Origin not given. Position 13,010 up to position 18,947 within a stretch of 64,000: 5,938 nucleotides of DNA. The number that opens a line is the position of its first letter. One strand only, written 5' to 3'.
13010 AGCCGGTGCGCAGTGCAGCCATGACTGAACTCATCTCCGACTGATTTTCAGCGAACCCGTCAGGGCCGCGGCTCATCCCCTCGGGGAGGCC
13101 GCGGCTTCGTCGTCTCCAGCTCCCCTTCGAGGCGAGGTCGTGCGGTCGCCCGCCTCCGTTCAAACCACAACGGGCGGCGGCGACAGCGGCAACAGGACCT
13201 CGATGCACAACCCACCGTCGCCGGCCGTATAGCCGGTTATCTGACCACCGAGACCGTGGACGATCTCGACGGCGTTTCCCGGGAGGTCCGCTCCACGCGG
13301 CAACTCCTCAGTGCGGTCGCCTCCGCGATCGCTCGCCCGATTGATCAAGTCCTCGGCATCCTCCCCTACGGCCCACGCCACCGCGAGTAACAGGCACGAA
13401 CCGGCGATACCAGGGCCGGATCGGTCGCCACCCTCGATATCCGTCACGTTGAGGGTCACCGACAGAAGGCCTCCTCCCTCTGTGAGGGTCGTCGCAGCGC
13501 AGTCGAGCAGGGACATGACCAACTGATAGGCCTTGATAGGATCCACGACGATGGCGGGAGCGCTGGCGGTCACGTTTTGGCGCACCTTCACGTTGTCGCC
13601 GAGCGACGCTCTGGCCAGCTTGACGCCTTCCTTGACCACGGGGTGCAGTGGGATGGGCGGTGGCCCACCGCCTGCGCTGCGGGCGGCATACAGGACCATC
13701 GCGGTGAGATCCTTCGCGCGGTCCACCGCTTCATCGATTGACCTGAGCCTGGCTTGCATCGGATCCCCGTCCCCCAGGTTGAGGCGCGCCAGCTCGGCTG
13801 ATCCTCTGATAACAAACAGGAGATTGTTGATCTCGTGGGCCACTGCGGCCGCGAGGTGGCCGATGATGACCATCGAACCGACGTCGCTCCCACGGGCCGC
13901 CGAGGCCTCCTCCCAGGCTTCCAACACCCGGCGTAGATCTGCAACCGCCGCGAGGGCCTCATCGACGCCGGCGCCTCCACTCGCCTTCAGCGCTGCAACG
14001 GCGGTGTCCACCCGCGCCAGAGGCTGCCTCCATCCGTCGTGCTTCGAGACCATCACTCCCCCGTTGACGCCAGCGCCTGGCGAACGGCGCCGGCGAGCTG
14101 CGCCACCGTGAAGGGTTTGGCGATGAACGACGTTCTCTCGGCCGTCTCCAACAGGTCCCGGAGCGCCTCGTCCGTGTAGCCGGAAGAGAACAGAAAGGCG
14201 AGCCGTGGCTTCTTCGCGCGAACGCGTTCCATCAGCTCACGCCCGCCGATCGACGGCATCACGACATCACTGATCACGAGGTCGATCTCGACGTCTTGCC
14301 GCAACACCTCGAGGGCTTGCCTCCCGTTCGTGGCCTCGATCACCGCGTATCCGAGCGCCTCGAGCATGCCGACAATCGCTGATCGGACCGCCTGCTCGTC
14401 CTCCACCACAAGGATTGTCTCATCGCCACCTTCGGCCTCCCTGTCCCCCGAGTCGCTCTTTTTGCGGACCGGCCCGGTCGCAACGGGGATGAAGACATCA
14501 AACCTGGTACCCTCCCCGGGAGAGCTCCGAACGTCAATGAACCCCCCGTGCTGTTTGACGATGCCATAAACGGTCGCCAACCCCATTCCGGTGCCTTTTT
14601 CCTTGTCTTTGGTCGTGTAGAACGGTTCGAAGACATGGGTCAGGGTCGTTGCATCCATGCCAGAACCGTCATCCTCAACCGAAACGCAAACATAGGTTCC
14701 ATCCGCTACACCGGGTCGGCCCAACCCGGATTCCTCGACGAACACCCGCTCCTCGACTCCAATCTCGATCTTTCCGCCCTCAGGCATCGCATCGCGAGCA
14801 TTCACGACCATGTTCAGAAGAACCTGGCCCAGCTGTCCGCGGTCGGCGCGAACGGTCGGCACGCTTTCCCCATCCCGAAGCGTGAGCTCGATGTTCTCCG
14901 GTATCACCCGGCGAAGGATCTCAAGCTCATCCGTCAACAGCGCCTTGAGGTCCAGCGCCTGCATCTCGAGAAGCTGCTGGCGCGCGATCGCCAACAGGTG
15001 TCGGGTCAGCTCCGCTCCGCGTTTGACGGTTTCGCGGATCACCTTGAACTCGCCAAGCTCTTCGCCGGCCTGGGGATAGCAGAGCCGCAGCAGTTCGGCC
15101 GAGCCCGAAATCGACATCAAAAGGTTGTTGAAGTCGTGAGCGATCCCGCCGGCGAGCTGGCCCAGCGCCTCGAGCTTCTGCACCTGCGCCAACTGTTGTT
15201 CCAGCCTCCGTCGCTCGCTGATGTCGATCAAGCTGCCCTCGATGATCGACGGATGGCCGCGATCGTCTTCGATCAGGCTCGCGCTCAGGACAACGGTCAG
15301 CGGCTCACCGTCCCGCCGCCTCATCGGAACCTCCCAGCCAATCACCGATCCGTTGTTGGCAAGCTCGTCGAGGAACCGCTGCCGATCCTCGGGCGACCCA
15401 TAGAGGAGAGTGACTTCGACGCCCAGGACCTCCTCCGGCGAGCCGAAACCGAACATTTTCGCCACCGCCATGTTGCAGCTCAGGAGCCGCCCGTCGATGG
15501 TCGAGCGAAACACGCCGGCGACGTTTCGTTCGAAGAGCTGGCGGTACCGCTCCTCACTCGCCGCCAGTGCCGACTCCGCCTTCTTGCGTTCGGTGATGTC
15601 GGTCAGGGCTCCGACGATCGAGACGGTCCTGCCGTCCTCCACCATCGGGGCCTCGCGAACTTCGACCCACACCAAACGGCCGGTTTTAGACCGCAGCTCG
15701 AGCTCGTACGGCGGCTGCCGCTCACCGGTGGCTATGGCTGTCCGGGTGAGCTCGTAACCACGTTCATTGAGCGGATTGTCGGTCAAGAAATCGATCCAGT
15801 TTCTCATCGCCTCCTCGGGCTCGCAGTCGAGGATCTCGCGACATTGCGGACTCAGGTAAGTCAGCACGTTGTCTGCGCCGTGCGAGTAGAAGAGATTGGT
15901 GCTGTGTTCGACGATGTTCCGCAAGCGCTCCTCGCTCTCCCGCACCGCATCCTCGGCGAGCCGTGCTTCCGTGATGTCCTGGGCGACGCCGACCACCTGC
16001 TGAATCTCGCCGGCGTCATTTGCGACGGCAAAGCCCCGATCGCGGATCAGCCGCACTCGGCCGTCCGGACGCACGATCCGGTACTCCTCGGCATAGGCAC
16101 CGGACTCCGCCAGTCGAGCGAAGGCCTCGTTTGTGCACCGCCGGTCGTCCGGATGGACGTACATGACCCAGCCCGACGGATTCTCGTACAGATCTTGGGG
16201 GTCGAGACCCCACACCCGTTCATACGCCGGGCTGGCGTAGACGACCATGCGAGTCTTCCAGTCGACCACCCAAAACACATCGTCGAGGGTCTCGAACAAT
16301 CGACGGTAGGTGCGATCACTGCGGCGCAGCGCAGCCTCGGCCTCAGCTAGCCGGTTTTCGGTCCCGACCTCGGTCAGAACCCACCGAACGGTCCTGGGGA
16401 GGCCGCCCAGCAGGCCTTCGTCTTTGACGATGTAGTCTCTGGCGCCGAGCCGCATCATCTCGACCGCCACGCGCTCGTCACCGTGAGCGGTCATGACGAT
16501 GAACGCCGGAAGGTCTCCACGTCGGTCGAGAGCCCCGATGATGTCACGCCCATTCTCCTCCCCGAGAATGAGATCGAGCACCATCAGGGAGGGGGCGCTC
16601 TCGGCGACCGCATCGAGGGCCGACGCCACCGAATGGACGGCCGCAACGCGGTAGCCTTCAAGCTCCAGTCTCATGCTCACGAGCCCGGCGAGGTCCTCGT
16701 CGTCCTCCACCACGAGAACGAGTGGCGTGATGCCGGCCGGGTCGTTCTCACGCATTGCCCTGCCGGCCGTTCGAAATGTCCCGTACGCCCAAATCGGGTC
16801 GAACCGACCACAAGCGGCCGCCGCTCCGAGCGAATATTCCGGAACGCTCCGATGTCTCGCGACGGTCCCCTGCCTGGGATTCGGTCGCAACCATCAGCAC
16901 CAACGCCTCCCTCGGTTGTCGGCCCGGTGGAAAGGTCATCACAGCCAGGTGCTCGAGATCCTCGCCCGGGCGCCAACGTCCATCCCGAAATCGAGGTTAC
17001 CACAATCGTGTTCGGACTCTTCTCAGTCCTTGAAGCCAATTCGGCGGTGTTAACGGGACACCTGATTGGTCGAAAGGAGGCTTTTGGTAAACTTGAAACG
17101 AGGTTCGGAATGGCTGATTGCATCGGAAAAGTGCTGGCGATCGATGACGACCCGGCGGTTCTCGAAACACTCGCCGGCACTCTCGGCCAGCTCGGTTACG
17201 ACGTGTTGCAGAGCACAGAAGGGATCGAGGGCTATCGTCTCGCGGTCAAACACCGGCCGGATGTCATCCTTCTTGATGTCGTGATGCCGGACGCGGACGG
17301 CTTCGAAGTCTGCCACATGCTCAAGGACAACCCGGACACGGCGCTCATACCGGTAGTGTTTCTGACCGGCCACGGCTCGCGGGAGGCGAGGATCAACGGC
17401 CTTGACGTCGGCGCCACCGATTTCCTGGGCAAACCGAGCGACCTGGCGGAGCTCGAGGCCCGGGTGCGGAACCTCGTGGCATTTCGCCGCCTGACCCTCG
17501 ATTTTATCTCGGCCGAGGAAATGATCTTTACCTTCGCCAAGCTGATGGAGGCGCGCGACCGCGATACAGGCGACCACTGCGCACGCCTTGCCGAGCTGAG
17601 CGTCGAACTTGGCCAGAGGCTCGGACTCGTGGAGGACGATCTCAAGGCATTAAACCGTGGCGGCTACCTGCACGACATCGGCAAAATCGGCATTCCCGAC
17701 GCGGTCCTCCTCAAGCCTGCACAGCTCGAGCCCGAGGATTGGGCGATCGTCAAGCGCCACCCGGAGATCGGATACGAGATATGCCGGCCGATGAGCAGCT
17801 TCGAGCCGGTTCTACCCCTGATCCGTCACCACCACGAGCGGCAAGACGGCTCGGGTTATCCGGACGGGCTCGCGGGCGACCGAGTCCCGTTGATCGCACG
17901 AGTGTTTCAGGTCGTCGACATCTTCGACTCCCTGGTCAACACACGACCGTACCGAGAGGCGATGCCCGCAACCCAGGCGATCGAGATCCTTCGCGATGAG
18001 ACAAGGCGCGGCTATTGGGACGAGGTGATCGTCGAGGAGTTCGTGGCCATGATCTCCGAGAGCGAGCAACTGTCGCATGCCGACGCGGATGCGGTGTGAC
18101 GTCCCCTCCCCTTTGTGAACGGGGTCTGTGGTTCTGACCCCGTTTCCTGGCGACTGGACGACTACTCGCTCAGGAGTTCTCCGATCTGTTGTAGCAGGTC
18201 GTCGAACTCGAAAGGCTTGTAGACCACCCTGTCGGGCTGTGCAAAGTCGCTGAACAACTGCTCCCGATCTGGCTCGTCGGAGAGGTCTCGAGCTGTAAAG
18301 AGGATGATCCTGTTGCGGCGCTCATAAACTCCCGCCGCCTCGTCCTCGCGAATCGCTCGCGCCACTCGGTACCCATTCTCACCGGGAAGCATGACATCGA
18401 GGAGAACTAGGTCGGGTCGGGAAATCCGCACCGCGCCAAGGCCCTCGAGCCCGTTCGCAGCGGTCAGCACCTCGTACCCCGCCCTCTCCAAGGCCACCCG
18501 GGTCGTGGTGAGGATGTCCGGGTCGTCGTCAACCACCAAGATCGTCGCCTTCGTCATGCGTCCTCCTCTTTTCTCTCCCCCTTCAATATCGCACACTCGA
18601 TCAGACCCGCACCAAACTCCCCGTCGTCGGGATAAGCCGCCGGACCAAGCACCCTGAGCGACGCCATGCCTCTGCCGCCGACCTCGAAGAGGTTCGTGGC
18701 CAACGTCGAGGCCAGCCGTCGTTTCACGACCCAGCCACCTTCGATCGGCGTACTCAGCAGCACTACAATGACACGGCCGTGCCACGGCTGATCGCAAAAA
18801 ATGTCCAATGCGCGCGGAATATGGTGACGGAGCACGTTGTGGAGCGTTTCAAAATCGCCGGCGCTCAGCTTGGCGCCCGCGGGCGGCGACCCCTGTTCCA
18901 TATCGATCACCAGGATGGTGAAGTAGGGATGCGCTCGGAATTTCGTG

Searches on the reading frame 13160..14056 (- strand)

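Call 98: search_protein_families(library=pfam, proteins=[window:13160-14056:-], max_evalue=0.0001)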
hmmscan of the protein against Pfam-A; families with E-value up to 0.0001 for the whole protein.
window:13160-14056:- (298 aa): 1 family
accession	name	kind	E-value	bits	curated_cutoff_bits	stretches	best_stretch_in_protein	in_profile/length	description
PF00512.31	HisKA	-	1.4e-07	31.9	26.9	1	67-127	4-63/66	His Kinase A (phospho-acceptor) domain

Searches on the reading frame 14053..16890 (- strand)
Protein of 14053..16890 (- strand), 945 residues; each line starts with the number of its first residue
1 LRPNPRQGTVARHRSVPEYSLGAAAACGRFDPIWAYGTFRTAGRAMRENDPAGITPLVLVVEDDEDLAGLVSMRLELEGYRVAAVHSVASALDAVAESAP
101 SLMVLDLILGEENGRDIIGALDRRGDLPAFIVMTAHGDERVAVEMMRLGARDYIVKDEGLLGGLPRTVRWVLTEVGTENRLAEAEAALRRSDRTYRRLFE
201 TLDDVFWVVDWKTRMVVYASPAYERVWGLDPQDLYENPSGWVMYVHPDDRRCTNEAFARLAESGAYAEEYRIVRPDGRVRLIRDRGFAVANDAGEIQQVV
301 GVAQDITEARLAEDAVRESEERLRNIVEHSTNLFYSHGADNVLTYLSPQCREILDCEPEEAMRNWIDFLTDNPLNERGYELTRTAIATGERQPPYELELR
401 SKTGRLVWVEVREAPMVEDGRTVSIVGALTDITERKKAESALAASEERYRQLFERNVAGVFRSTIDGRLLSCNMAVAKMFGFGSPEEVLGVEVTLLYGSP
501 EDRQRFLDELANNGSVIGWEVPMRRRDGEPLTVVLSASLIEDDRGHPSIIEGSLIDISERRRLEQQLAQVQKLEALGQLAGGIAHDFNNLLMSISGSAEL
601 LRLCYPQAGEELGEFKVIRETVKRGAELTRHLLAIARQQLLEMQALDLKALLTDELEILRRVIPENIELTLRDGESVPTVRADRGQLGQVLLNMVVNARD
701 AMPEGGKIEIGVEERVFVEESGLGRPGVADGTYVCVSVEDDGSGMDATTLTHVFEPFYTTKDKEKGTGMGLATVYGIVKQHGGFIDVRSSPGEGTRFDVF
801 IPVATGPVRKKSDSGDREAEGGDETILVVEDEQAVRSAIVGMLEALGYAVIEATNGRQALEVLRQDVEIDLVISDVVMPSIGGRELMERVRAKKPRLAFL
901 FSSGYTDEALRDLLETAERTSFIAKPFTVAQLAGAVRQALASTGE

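Call 98: search_protein_families(library=pfam, proteins=[window:14053-16890:-], max_evalue=0.0001)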
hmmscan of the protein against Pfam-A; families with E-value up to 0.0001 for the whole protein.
window:14053-16890:- (945 aa): 8 families
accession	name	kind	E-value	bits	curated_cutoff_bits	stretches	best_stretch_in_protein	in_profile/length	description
PF00072.30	Response_reg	-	4.1e-40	136.8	30.2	2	826-936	1-110/111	Response regulator receiver domain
PF08447.18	PAS_3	-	1.5e-34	118.6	25.6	1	217-303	2-89/89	PAS fold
PF13426.13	PAS_9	-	1.2e-29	103.1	27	3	463-559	7-103/103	PAS domain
PF00989.32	PAS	-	1.2e-25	90.1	22.6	2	195-306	3-113/113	PAS fold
PF02518.31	HATPase_c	-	3.3e-24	85.9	26.4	1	683-804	2-110/111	Histidine kinase-, DNA gyrase B-, and HSP90-like ATPase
PF08448.16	PAS_4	-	2.5e-17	63.5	23.1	1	200-310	2-109/110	PAS fold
PF13188.13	PAS_8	-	1.9e-14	53.4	21.8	0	447-509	1-63/65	PAS domain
PF00512.31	HisKA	-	2e-06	28.2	26.9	1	576-639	2-64/66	His Kinase A (phospho-acceptor) domain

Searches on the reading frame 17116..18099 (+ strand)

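Call 98: search_protein_families(library=pfam, proteins=[window:17116-18099:+], max_evalue=0.0001)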
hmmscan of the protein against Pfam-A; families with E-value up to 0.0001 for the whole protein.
window:17116-18099:+ (327 aa): 3 families
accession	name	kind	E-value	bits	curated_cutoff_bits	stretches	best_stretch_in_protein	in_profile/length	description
PF13487.12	HD_5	-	1.9e-34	119.3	27.2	1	141-302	4-167/170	HD domain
PF00072.30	Response_reg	-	4.8e-25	88.3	30.2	1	6-118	1-111/111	Response regulator receiver domain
PF01966.28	HD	-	3.7e-18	66.3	22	1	152-271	2-114/116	HD domain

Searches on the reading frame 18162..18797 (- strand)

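Call 98: search_protein_families(library=pfam, proteins=[window:18162-18797:-], max_evalue=0.0001)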
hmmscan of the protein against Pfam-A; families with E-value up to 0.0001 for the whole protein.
window:18162-18797:- (211 aa): 1 family
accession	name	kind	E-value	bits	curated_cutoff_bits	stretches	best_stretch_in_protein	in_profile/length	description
PF00072.30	Response_reg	-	3.2e-19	69.6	30.2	1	86-205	1-110/111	Response regulator receiver domain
